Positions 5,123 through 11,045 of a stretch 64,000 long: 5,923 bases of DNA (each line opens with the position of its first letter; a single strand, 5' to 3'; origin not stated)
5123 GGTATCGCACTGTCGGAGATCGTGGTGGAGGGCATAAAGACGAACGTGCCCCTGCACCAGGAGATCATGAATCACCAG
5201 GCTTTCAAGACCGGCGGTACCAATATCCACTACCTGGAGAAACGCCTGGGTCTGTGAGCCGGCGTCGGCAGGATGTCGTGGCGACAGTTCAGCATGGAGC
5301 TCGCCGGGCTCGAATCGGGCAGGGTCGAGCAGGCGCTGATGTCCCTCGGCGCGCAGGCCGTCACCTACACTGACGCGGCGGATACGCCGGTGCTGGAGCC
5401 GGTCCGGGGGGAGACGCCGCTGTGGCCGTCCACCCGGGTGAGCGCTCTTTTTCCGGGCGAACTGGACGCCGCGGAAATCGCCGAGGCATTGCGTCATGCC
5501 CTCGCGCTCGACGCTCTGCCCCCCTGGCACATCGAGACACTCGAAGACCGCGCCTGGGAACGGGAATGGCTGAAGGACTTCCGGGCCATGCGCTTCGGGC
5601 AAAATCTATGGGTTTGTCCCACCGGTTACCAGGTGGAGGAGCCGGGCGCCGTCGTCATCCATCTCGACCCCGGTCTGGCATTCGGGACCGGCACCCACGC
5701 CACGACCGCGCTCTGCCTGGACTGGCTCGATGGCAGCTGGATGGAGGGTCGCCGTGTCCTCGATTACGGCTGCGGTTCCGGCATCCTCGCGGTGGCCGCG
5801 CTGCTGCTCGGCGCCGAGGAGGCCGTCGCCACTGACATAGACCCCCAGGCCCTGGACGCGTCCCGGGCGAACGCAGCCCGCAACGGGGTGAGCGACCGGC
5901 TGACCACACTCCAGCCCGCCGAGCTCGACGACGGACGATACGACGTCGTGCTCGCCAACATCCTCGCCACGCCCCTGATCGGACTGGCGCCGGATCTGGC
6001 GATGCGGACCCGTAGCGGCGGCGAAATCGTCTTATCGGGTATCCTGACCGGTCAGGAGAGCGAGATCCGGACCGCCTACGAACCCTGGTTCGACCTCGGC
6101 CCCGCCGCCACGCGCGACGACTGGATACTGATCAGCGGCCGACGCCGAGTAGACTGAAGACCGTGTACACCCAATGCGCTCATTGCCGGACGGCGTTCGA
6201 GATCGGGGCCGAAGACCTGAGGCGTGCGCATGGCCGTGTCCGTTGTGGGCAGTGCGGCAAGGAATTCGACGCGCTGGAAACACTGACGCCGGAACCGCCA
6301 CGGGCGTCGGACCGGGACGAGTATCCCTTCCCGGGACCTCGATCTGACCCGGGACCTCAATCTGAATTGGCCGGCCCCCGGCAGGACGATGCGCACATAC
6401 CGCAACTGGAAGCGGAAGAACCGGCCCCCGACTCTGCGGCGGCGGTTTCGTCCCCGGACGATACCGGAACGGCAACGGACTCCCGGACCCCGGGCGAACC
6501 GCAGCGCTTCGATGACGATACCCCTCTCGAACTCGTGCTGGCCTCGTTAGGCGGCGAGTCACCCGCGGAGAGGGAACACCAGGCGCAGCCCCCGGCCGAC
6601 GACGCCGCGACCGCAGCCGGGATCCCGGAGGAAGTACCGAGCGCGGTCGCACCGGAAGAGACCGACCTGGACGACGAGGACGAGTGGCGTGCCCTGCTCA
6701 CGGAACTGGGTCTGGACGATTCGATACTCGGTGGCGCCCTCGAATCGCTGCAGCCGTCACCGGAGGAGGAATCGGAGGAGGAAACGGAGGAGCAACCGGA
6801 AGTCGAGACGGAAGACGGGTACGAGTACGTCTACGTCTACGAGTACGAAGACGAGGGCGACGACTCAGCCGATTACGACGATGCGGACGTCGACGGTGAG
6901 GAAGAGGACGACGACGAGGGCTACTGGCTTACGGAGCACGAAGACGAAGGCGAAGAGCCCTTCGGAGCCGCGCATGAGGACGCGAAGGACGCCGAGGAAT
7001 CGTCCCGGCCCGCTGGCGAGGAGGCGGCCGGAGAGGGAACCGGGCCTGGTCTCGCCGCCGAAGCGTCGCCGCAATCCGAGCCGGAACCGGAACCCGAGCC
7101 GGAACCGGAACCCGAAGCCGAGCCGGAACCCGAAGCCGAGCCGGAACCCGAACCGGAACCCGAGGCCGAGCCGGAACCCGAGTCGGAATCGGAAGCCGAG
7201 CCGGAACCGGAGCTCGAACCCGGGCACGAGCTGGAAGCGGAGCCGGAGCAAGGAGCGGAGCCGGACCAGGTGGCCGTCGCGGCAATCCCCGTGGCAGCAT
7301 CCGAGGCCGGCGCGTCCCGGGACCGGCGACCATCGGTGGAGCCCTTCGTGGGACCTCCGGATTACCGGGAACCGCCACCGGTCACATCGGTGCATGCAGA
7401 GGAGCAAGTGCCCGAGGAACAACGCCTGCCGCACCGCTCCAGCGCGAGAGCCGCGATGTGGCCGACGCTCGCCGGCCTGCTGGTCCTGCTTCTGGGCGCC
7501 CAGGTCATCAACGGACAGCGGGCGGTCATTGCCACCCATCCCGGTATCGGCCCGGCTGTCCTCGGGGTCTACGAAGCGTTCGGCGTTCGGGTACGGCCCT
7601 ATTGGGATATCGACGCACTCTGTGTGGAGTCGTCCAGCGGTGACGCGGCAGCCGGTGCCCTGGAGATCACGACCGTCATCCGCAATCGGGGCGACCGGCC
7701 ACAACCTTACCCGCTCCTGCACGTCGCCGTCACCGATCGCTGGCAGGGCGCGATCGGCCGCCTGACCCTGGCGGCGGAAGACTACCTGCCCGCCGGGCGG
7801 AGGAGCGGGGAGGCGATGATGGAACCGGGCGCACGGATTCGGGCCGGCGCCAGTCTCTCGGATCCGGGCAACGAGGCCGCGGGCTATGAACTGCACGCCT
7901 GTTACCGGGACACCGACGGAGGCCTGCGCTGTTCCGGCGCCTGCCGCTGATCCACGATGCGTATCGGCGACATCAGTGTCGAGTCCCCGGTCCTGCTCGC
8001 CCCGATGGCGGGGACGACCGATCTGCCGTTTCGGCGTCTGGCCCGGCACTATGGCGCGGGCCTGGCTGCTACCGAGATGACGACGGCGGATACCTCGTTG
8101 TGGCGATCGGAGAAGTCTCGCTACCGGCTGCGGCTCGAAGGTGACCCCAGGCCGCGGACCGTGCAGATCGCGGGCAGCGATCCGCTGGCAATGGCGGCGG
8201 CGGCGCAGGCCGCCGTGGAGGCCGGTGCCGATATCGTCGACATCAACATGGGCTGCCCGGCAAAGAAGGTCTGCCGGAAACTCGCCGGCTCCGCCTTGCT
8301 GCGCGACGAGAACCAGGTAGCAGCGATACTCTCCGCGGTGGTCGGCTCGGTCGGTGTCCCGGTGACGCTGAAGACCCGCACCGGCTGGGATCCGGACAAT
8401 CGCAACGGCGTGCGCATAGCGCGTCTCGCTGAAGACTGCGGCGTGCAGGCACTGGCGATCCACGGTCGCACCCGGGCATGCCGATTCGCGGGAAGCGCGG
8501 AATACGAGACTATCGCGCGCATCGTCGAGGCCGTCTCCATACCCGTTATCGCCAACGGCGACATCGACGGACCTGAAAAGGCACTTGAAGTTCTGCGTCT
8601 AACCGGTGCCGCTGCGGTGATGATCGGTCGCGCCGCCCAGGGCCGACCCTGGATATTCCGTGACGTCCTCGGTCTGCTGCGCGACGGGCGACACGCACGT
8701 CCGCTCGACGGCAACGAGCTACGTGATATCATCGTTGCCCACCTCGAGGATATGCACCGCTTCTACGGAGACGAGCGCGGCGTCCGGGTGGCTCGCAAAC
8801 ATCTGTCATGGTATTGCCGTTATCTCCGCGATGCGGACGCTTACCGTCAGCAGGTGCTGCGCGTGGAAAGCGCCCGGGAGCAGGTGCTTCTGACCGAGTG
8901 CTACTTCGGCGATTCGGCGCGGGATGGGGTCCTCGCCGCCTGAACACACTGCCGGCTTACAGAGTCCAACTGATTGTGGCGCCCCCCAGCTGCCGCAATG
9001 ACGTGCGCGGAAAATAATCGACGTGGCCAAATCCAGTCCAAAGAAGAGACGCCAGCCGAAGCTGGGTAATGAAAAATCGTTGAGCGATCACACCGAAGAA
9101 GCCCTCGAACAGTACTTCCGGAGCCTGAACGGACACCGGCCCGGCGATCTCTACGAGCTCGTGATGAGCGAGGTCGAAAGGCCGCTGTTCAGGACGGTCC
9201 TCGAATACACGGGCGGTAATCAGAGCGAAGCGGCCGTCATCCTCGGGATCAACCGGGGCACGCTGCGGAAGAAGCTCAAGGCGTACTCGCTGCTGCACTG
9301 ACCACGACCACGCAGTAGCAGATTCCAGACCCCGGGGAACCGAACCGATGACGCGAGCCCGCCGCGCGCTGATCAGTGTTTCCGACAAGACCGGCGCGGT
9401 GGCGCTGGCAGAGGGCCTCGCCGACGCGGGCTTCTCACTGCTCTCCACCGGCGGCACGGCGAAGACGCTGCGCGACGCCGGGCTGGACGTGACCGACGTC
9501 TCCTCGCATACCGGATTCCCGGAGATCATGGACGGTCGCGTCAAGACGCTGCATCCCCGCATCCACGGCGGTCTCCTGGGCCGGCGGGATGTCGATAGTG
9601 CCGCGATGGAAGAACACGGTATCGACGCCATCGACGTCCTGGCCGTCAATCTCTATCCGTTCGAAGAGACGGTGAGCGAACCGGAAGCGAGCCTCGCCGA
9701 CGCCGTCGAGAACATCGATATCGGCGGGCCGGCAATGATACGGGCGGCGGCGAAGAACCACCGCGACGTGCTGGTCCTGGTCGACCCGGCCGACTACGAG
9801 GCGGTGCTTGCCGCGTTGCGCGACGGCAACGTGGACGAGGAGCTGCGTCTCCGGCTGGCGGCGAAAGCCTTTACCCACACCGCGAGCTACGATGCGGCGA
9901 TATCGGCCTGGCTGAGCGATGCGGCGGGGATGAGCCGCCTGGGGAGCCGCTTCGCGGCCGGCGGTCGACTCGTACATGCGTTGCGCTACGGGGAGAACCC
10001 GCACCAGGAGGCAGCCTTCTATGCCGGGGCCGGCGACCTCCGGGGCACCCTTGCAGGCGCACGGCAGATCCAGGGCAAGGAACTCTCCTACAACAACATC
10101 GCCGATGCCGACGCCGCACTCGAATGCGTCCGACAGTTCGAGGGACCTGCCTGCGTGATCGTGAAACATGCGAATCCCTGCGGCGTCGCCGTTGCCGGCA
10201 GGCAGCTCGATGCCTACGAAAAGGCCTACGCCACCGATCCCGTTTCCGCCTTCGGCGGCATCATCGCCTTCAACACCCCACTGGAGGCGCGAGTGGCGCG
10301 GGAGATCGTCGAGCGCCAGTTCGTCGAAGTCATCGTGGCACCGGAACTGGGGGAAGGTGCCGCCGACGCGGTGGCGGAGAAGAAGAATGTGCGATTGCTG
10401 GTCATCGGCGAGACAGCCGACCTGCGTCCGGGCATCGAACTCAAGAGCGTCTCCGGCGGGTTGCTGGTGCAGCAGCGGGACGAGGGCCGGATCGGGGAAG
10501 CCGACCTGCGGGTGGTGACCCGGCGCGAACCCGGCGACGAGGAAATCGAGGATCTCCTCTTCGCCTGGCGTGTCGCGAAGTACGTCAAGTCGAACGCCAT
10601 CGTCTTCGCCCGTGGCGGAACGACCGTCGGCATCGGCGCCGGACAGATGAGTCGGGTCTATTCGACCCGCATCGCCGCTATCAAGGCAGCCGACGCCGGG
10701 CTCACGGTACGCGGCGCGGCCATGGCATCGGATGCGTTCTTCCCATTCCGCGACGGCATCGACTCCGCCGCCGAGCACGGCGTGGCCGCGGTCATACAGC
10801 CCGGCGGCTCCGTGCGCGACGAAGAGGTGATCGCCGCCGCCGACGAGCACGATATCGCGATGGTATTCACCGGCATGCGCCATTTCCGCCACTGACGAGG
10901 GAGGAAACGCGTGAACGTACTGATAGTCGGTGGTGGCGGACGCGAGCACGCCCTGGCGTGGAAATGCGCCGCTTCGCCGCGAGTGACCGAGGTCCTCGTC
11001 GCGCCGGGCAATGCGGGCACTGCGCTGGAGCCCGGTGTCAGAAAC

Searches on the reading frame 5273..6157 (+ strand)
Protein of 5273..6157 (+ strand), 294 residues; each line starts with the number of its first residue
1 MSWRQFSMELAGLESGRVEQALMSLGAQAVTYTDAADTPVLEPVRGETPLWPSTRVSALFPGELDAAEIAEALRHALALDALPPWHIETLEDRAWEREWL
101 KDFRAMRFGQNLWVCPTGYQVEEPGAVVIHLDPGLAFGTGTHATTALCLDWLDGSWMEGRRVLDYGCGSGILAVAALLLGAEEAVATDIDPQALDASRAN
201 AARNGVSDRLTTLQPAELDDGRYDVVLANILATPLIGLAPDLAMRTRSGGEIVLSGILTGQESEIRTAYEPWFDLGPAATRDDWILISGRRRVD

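Call 32: search_protein_families(library=pfam, proteins=[window:5273-6157:+], max_evalue=0.00001)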
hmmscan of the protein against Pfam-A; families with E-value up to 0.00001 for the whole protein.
window:5273-6157:+ (294 aa): 6 families
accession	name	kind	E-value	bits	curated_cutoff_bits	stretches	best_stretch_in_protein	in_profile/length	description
PF06325.19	PrmA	-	1.7e-85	287.5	22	1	3-291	2-295/296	Ribosomal protein L11 methyltransferase (PrmA)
PF05175.20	MTS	-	2.5e-09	37.4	23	1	144-229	19-105/170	Methyltransferase small domain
PF13649.12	Methyltransf_25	-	3.7e-08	34.4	27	1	162-229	1-71/97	Methyltransferase domain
PF08241.18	Methyltransf_11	-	8.6e-07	30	21.2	1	163-229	1-67/95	Methyltransferase domain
PF13847.12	Methyltransf_31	-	1e-06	28.9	27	1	159-229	4-81/145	Methyltransferase domain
PF08242.18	Methyltransf_12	-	1.4e-06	29.4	30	1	163-229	1-72/98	Methyltransferase domain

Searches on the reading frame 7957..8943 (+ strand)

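Call 32: search_protein_families(library=pfam, proteins=[window:7957-8943:+], max_evalue=0.00001)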
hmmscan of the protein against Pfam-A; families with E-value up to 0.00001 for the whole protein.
window:7957-8943:+ (328 aa): 1 family
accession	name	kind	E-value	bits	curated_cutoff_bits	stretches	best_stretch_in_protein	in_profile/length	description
PF01207.24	Dus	-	5.3e-94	315.3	20.4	1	13-310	1-299/311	Dihydrouridine synthase (Dus)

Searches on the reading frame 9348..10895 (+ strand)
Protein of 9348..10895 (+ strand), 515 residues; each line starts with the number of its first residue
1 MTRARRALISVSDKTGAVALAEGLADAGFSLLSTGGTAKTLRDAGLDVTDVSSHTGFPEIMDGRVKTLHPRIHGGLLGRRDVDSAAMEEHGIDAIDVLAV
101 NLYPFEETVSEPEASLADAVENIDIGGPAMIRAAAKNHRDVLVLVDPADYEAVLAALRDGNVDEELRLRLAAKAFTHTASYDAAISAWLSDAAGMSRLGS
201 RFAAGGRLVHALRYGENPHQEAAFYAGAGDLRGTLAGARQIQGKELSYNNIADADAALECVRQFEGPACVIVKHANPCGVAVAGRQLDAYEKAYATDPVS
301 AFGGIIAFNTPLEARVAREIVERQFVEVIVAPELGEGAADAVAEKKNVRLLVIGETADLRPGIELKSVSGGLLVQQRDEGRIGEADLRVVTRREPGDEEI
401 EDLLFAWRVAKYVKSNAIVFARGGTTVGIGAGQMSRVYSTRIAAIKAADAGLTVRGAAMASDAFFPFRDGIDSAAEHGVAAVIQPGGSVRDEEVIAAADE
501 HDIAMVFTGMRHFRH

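Call 32: search_protein_families(library=pfam, proteins=[window:9348-10895:+], max_evalue=0.00001)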
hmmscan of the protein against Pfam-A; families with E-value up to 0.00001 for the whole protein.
window:9348-10895:+ (515 aa): 2 families
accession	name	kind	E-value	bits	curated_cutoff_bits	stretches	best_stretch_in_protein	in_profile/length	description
PF01808.24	AICARFT_IMPCHas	-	8.6e-122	406.9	25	1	134-446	1-311/311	AICARFT/IMPCHase bienzyme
PF02142.27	MGS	-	7.9e-23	80.8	24.1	1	17-128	2-93/94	MGS-like domain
